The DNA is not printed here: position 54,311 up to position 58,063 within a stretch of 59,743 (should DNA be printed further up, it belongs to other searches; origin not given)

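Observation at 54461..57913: Single polypeptide combining a DinG/XPD-type Fe-S helicase with a UvrD-like SF1 helicase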

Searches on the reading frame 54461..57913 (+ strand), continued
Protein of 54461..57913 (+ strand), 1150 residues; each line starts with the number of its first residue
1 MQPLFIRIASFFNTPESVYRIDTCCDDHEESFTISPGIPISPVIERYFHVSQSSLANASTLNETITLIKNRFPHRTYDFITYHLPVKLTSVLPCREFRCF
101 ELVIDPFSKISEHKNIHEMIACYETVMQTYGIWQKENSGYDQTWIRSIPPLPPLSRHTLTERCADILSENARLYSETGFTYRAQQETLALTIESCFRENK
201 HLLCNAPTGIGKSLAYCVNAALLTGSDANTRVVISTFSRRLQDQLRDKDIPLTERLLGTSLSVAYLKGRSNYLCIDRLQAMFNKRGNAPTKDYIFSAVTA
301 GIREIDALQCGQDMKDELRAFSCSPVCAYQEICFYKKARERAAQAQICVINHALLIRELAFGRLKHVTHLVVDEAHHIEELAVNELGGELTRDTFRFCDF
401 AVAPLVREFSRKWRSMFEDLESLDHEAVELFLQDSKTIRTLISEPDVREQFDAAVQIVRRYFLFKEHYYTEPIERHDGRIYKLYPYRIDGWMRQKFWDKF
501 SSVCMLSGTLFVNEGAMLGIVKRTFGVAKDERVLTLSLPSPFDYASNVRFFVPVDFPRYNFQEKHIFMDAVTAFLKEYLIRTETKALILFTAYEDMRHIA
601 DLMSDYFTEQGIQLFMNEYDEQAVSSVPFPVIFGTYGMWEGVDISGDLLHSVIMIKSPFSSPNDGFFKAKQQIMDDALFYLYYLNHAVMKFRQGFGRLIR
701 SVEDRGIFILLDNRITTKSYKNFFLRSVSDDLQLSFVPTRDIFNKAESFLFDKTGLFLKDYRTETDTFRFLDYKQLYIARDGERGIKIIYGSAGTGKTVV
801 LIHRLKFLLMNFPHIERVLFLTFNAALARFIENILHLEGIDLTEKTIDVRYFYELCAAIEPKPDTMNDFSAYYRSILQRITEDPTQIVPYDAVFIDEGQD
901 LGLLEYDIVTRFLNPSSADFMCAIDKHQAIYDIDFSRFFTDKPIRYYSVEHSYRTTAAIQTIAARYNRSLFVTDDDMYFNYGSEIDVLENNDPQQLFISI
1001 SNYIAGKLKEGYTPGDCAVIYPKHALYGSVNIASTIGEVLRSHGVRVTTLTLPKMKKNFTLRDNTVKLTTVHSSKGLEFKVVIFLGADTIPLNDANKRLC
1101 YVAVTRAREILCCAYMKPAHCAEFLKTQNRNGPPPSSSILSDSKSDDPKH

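Call 6: find_homologous_proteins(query=window:54461-57913:+, max_evalue=1e-10)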
Query window:54461-57913:+ (1150 aa): 6639 proteins with E <= 1e-10 among 8000 candidates; the best 120 are listed.
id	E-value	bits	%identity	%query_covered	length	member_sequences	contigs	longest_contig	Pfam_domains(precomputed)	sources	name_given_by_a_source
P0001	0.0e+0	1652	63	98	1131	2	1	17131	PF13538.13,PF00270.36,PF13361.13,PF13245.13,PF13307.13,PF04851.22,PF00580.28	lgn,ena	-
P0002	8.0e-275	933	39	98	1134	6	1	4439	PF13538.13,PF00270.36,PF01443.25,PF13361.13,PF13245.13,PF13307.13,PF13401.13,PF09848.16,PF04851.22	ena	-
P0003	1.4e-67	247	37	21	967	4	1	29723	PF06733.22,PF00929.32,PF00270.36,PF01612.27,PF13307.13,PF04851.22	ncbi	-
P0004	2.3e-67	246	31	21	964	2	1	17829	PF06733.22,PF00929.32,PF00270.36,PF13307.13,PF04851.22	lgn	-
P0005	3.6e-66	242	33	22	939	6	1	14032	PF06733.22,PF00929.32,PF00270.36,PF13307.13,PF21762.4,PF04851.22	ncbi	-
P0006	8.2e-66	241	39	18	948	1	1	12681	PF06733.22,PF00929.32,PF00270.36,PF01612.27,PF13307.13,PF04851.22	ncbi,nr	ncbi:MAG: DEAD/DEAH box helicase [Anaerolineae bacterium]|nr:DEAD/DEAH box helicase [Anaerolineae ba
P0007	9.6e-66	241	31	23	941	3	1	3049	PF00929.32,PF00270.36,PF01612.27,PF13307.13,PF04851.22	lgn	-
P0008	1.6e-65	240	29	30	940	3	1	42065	PF06733.22,PF00929.32,PF00270.36,PF01612.27,PF13307.13,PF04851.22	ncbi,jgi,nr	ncbi:MAG: DEAD/DEAH box helicase [Chloroflexi bacterium]|nr:DEAD/DEAH box helicase [Chloroflexota ba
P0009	4.2e-65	238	32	29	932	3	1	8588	PF06733.22,PF00929.32,PF00270.36,PF13307.13,PF04851.22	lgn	-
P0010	5.4e-65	238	31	23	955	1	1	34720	PF06733.22,PF00929.32,PF00270.36,PF01612.27,PF13307.13,PF04851.22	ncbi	-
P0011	5.4e-65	238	32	21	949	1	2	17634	PF06733.22,PF00929.32,PF00270.36,PF01612.27,PF13307.13,PF21762.4,PF04851.22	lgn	-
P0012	8.8e-65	237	36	19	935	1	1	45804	PF06733.22,PF00929.32,PF00270.36,PF13307.13,PF16473.12,PF21762.4,PF04851.22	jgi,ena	-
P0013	1.3e-64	237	32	23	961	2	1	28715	PF00929.32,PF00270.36,PF01612.27,PF13307.13,PF21762.4,PF04851.22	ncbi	ncbi:MAG: helicase C-terminal domain-containing protein [Anaerolineae bacterium]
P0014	1.4e-64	237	32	27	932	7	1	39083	PF06733.22,PF00929.32,PF00270.36,PF01612.27,PF13307.13,PF04851.22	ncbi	ncbi:MAG: helicase C-terminal domain-containing protein [Anaerolineales bacterium]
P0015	1.4e-64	237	34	21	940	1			PF06733.22,PF00929.32,PF00270.36,PF01612.27,PF13307.13,PF04851.22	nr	nr:DEAD/DEAH box helicase family protein [Anaerolineae bacterium]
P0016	1.4e-64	237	31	24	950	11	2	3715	PF00929.32,PF00270.36,PF13307.13,PF04851.22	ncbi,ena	-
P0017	1.7e-64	236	33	21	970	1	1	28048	PF06733.22,PF00929.32,PF00270.36,PF13307.13,PF04851.22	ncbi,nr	ncbi:MAG: 3'-5' exoribonuclease [Anaerolineae bacterium]|nr:3'-5' exoribonuclease [Anaerolineae bact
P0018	1.8e-64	236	35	23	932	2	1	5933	PF06733.22,PF00929.32,PF00270.36,PF13307.13,PF04851.22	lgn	-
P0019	2.5e-64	236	36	19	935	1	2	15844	PF06733.22,PF00929.32,PF00270.36,PF13307.13,PF21762.4,PF04851.22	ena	-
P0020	2.8e-64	236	29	29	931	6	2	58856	PF06733.22,PF00929.32,PF00270.36,PF01612.27,PF13307.13,PF04851.22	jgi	jgi:ATP-dependent DNA helicase DinG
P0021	3.2e-64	235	31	29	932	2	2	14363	PF06733.22,PF00929.32,PF00270.36,PF01612.27,PF13307.13,PF04851.22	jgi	jgi:ATP-dependent DNA helicase DinG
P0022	3.7e-64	235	30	24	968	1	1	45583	PF06733.22,PF00929.32,PF00270.36,PF01612.27,PF13307.13,PF21762.4,PF04851.22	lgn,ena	-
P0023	4.3e-64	235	36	21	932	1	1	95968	PF06733.22,PF00929.32,PF00270.36,PF13307.13,PF04851.22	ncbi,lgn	-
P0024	6.5e-64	234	30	27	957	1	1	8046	PF06733.22,PF00929.32,PF00270.36,PF13307.13,PF04851.22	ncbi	-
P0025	8.8e-64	234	33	21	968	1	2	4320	PF06733.22,PF00929.32,PF00270.36,PF13307.13,PF04851.22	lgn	-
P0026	1.0e-63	234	32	29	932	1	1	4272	PF06733.22,PF00929.32,PF00270.36,PF13307.13,PF04851.22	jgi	-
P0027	1.1e-63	234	34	20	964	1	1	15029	PF06733.22,PF00929.32,PF00270.36,PF13307.13,PF04851.22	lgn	-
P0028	1.1e-63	234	33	27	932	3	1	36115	PF06733.22,PF00929.32,PF00270.36,PF13307.13,PF04851.22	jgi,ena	-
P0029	1.3e-63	233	33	21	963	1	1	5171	PF06733.22,PF00929.32,PF00270.36,PF13307.13,PF04851.22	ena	-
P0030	1.3e-63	233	32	21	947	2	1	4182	PF00929.32,PF00270.36,PF13307.13,PF04851.22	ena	-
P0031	1.5e-63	233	35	21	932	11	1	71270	PF06733.22,PF00929.32,PF00270.36,PF13307.13,PF04851.22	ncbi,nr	ncbi:MAG: DNA polymerase III subunit epsilon [Anaerolineae bacterium]|nr:MAG: DNA polymerase III sub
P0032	1.7e-63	233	33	22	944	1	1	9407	PF06733.22,PF00929.32,PF00270.36,PF13307.13,PF04851.22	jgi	-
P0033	1.9e-63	233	26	29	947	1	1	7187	PF00929.32,PF00270.36,PF13307.13,PF21762.4,PF04851.22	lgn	-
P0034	1.9e-63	233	37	21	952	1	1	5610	PF06733.22,PF00929.32,PF00270.36,PF01612.27,PF13307.13,PF04851.22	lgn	-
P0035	2.0e-63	233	30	27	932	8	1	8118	PF06733.22,PF00929.32,PF00270.36,PF13307.13,PF04851.22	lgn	-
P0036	2.1e-63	233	30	30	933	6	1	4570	PF06733.22,PF00929.32,PF00270.36,PF13307.13,PF04851.22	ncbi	-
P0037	2.3e-63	233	30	28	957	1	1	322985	PF06733.22,PF00929.32,PF00270.36,PF13307.13,PF04851.22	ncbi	-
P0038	2.5e-63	233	29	30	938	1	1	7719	PF06733.22,PF00929.32,PF00270.36,PF13307.13,PF04851.22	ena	-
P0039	2.6e-63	232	32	25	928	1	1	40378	PF06733.22,PF00929.32,PF00270.36,PF13307.13,PF04851.22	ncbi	-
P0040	2.9e-63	232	29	21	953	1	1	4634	PF00929.32,PF00270.36,PF01612.27,PF13307.13,PF04851.22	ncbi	-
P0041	3.0e-63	232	34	22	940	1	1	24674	PF06733.22,PF00929.32,PF00270.36,PF13307.13,PF04851.22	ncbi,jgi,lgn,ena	-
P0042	3.9e-63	232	30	24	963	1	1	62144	PF06733.22,PF00929.32,PF00270.36,PF01612.27,PF13307.13,PF21762.4,PF04851.22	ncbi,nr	ncbi:MAG: DEAD/DEAH box helicase family protein [Anaerolineae bacterium]|nr:DEAD/DEAH box helicase f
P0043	4.7e-63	232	36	23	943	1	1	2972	PF06733.22,PF00929.32,PF00270.36,PF13307.13,PF04851.22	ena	-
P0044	4.7e-63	232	35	18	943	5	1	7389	PF00929.32,PF00270.36,PF13307.13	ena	-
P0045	5.4e-63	231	32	21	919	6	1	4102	PF00929.32,PF00270.36,PF13307.13,PF04851.22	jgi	-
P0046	5.5e-63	231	32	23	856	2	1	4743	PF06733.22,PF00270.36,PF13307.13,PF04851.22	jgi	jgi:DNA polymerase-3 subunit epsilon/ATP-dependent DNA helicase DinG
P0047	5.6e-63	231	32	21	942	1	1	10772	PF06733.22,PF00929.32,PF00270.36,PF13307.13,PF04851.22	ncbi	-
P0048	5.8e-63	231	34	23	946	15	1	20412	PF00270.36,PF13307.13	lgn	-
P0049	6.4e-63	231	38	19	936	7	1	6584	PF06733.22,PF00929.32,PF00270.36,PF13307.13,PF16473.12,PF04851.22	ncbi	-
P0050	6.6e-63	231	33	23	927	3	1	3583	PF06733.22,PF00929.32,PF00270.36,PF13307.13,PF04851.22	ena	-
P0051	6.9e-63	231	34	23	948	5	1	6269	PF06733.22,PF00929.32,PF00270.36,PF01612.27,PF13307.13,PF16473.12,PF04851.22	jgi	jgi:DNA polymerase-3 subunit epsilon/ATP-dependent DNA helicase DinG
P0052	8.0e-63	231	29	28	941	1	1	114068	PF00929.32,PF00270.36,PF13307.13,PF21762.4,PF04851.22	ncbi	ncbi:MAG: helicase C-terminal domain-containing protein [Anaerolineae bacterium]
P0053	8.1e-63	231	32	23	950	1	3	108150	PF06733.22,PF00929.32,PF00270.36,PF13307.13,PF04851.22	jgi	jgi:DNA polymerase-3 subunit epsilon/ATP-dependent DNA helicase DinG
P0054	8.8e-63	231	32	21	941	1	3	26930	PF06733.22,PF00929.32,PF00270.36,PF13307.13,PF16473.12,PF04851.22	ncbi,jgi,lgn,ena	-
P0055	9.0e-63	231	34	21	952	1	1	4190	PF06733.22,PF00929.32,PF00270.36,PF01612.27,PF13307.13,PF04851.22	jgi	jgi:DNA polymerase-3 subunit epsilon/ATP-dependent DNA helicase DinG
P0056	1.0e-62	230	34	25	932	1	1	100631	PF06733.22,PF00929.32,PF00270.36,PF13307.13,PF04851.22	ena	-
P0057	1.2e-62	230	34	20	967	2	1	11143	PF00929.32,PF00270.36,PF01612.27,PF13307.13,PF04851.22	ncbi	-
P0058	1.2e-62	230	29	28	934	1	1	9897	PF06733.22,PF00929.32,PF00270.36,PF01612.27,PF13307.13,PF04851.22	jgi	jgi:DNA polymerase-3 subunit epsilon/ATP-dependent DNA helicase DinG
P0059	1.3e-62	230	30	21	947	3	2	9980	PF06733.22,PF00929.32,PF00270.36,PF13307.13,PF04851.22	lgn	-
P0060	1.3e-62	230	31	23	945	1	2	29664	PF06733.22,PF00929.32,PF00270.36,PF13307.13,PF16473.12,PF04851.22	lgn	-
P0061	1.6e-62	230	33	21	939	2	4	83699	PF00929.32,PF00270.36,PF13307.13,PF04851.22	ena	-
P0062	1.6e-62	230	33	21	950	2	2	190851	PF06733.22,PF00929.32,PF00270.36,PF13307.13,PF04851.22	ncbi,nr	ncbi:MAG: helicase C-terminal domain-containing protein [Anaerolineae bacterium]|nr:exonuclease doma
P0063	1.6e-62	230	32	21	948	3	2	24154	PF06733.22,PF00929.32,PF00270.36,PF13307.13,PF04851.22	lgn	-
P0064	1.7e-62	230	30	27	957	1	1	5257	PF06733.22,PF00929.32,PF00270.36,PF13307.13,PF04851.22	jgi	jgi:ATP-dependent DNA helicase DinG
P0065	1.8e-62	230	34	21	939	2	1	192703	PF06733.22,PF00929.32,PF00270.36,PF13307.13,PF04851.22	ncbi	-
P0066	1.9e-62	230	34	21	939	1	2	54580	PF06733.22,PF00929.32,PF00270.36,PF13307.13,PF04851.22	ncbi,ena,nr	ncbi:MAG: DEAD/DEAH box helicase family protein [Chloroflexi bacterium]|nr:DEAD/DEAH box helicase fa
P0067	2.6e-62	229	33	23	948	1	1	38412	PF06733.22,PF00929.32,PF00270.36,PF01612.27,PF13307.13,PF00271.38,PF04851.22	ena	-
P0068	2.7e-62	229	35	21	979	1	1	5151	PF06733.22,PF00929.32,PF00270.36,PF13307.13,PF21762.4,PF04851.22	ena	-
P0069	2.7e-62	229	34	22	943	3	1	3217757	PF00929.32,PF00270.36,PF13307.13,PF04851.22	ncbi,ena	-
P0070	2.7e-62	229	32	21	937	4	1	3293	PF06733.22,PF00929.32,PF00270.36,PF13307.13,PF04851.22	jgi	-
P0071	2.9e-62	229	38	19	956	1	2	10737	PF00929.32,PF00270.36,PF01612.27,PF13307.13,PF04851.22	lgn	-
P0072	3.1e-62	229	34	21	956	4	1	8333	PF06733.22,PF00929.32,PF00270.36,PF13307.13,PF04851.22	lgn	-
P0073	3.2e-62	229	32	23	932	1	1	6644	PF06733.22,PF00929.32,PF00270.36,PF13307.13,PF16473.12,PF04851.22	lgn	-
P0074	3.2e-62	229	32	28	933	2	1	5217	PF06733.22,PF00929.32,PF00270.36,PF13307.13,PF04851.22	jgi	jgi:ATP-dependent DNA helicase DinG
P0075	3.4e-62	229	32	23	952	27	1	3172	PF06733.22,PF00929.32,PF00270.36,PF01612.27,PF13307.13,PF04851.22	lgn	-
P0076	3.4e-62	229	35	20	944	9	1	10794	PF00929.32,PF00270.36,PF01612.27,PF13307.13,PF04851.22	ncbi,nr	ncbi:MAG: hypothetical protein J4N70_03745 [Chloroflexi bacterium]|nr:hypothetical protein [Chlorofl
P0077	3.5e-62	229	37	19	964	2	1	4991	PF06733.22,PF00929.32,PF00270.36,PF13307.13,PF04851.22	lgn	-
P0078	3.5e-62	229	33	21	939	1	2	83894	PF00929.32,PF00270.36,PF01612.27,PF13307.13,PF04851.22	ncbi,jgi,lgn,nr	ncbi:MAG: hypothetical protein HQ475_06935 [SAR202 cluster bacterium]|nr:hypothetical protein [SAR20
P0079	3.7e-62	229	30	28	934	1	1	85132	PF06733.22,PF00929.32,PF00270.36,PF13307.13,PF04851.22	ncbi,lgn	ncbi:MAG: helicase C-terminal domain-containing protein [Anaerolineales bacterium]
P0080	3.7e-62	229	30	21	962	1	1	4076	PF00929.32,PF00270.36,PF13307.13,PF04851.22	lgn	-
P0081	3.7e-62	229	36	20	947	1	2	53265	PF00929.32,PF00270.36,PF13307.13,PF04851.22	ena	-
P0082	3.7e-62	229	32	23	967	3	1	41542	PF06733.22,PF00929.32,PF00270.36,PF13307.13,PF04851.22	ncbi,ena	-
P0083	3.8e-62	229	32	28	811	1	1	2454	PF06733.22,PF00270.36,PF13307.13,PF04851.22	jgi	jgi:DNA polymerase-3 subunit epsilon/ATP-dependent DNA helicase DinG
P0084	4.0e-62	229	30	23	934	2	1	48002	PF00929.32,PF00270.36,PF13307.13,PF04851.22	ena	-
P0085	4.0e-62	229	32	21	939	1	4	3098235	PF06733.22,PF00929.32,PF00270.36,PF13307.13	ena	-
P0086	4.2e-62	228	32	21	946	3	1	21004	PF00929.32,PF00270.36,PF01612.27,PF13307.13,PF04851.22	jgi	-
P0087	4.4e-62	228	36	20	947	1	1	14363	PF00929.32,PF00270.36,PF13307.13,PF04851.22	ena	-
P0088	4.4e-62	228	36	20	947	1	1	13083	PF00929.32,PF00270.36,PF13307.13,PF04851.22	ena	-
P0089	4.6e-62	228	35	16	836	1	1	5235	PF06733.22,PF00270.36,PF13307.13,PF04851.22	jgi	-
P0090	4.6e-62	228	39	19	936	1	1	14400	PF06733.22,PF00929.32,PF00270.36,PF13307.13,PF21762.4,PF04851.22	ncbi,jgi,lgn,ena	-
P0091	4.6e-62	228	35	21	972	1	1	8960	PF00929.32,PF00270.36,PF13307.13,PF04851.22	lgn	-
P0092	4.7e-62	228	29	23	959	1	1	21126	PF00929.32,PF00270.36,PF01612.27,PF13307.13,PF04851.22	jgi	-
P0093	4.8e-62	228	33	21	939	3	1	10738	PF06733.22,PF00929.32,PF00270.36,PF13307.13,PF04851.22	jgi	jgi:ATP-dependent DNA helicase DinG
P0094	5.0e-62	228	33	23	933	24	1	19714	PF06733.22,PF00929.32,PF00270.36,PF13307.13,PF04851.22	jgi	jgi:DNA polymerase-3 subunit epsilon/ATP-dependent DNA helicase DinG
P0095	5.3e-62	228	28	27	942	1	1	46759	PF00929.32,PF00270.36,PF13307.13,PF04851.22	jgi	jgi:DNA polymerase-3 subunit epsilon/ATP-dependent DNA helicase DinG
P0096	5.4e-62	228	33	19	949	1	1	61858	PF00929.32,PF00270.36,PF13307.13,PF04851.22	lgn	-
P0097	5.5e-62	228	34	21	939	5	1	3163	PF06733.22,PF00929.32,PF00270.36,PF01612.27,PF13307.13,PF04851.22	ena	-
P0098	5.7e-62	228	30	24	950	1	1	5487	PF00929.32,PF00270.36,PF13307.13,PF04851.22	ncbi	-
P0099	5.9e-62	228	34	22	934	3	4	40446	PF06733.22,PF00929.32,PF00270.36,PF13307.13,PF04851.22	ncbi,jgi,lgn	-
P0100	6.0e-62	228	33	21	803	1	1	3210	PF06733.22,PF00270.36,PF13307.13,PF04851.22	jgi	jgi:DNA polymerase-3 subunit epsilon/ATP-dependent DNA helicase DinG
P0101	6.2e-62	228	33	21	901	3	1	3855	PF06733.22,PF00929.32,PF00270.36,PF13307.13,PF04851.22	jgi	jgi:ATP-dependent DNA helicase DinG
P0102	6.2e-62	228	32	23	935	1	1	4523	PF00929.32,PF00270.36,PF01612.27,PF13307.13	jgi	jgi:predicted DnaQ family exonuclease/DinG family helicase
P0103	6.7e-62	228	32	23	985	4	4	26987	PF06733.22,PF00929.32,PF00270.36,PF13307.13,PF04851.22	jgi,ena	-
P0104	6.9e-62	228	34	23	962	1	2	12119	PF06733.22,PF00929.32,PF00270.36,PF13307.13,PF00271.38,PF04851.22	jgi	jgi:DNA polymerase-3 subunit epsilon/ATP-dependent DNA helicase DinG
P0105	7.1e-62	228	30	29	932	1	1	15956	PF06733.22,PF00929.32,PF00270.36,PF13307.13,PF04851.22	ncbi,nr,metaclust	ncbi:MAG: hypothetical protein A2Z16_15955 [Chloroflexi bacterium RBG_16_54_18]|nr:MAG: hypothetical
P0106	7.2e-62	228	34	21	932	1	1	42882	PF06733.22,PF00929.32,PF00270.36,PF13307.13,PF04851.22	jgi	jgi:DNA polymerase-3 subunit epsilon/ATP-dependent DNA helicase DinG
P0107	7.4e-62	228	36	20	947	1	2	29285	PF00929.32,PF00270.36,PF13307.13,PF04851.22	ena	-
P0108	7.8e-62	228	36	20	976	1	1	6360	PF00929.32,PF00270.36,PF13307.13,PF16473.12,PF04851.22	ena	-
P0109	8.6e-62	227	30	28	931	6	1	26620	PF06733.22,PF00929.32,PF00270.36,PF01612.27,PF13307.13,PF04851.22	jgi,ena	-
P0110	8.8e-62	227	33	24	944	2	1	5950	PF00929.32,PF00270.36,PF13307.13,PF04851.22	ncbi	-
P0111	9.0e-62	227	30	28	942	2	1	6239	PF06733.22,PF00929.32,PF00270.36,PF13307.13,PF04851.22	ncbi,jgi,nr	ncbi:MAG: DNA polymerase III subunit epsilon [Chloroflexi bacterium]|nr:DNA polymerase III subunit e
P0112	9.6e-62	227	35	22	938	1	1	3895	PF06733.22,PF00929.32,PF00270.36,PF13307.13,PF04851.22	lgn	-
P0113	1.0e-61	227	31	21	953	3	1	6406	PF06733.22,PF00929.32,PF00270.36,PF01612.27,PF13307.13,PF04851.22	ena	-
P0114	1.0e-61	227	36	22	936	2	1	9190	PF06733.22,PF00929.32,PF00270.36,PF13307.13,PF16473.12,PF04851.22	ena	-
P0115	1.0e-61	227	34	21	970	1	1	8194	PF06733.22,PF00929.32,PF00270.36,PF13307.13,PF21762.4,PF04851.22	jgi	jgi:DNA polymerase-3 subunit epsilon/ATP-dependent DNA helicase DinG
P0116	1.0e-61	227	30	27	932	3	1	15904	PF06733.22,PF00929.32,PF00270.36,PF01612.27,PF13307.13,PF04851.22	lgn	-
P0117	1.1e-61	227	33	21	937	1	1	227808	PF06733.22,PF00929.32,PF00270.36,PF13307.13,PF04851.22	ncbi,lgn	-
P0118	1.1e-61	227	30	25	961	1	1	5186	PF06733.22,PF00929.32,PF00270.36,PF01612.27,PF13307.13,PF04851.22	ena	-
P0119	1.1e-61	227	31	25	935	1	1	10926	PF06733.22,PF00929.32,PF00270.36,PF13307.13,PF04851.22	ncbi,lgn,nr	ncbi:MAG: DEAD/DEAH box helicase [Anaerolineae bacterium]|nr:DEAD/DEAH box helicase [Anaerolineae ba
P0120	1.1e-61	227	29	24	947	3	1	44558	PF06733.22,PF00929.32,PF00270.36,PF13307.13,PF04851.22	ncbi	-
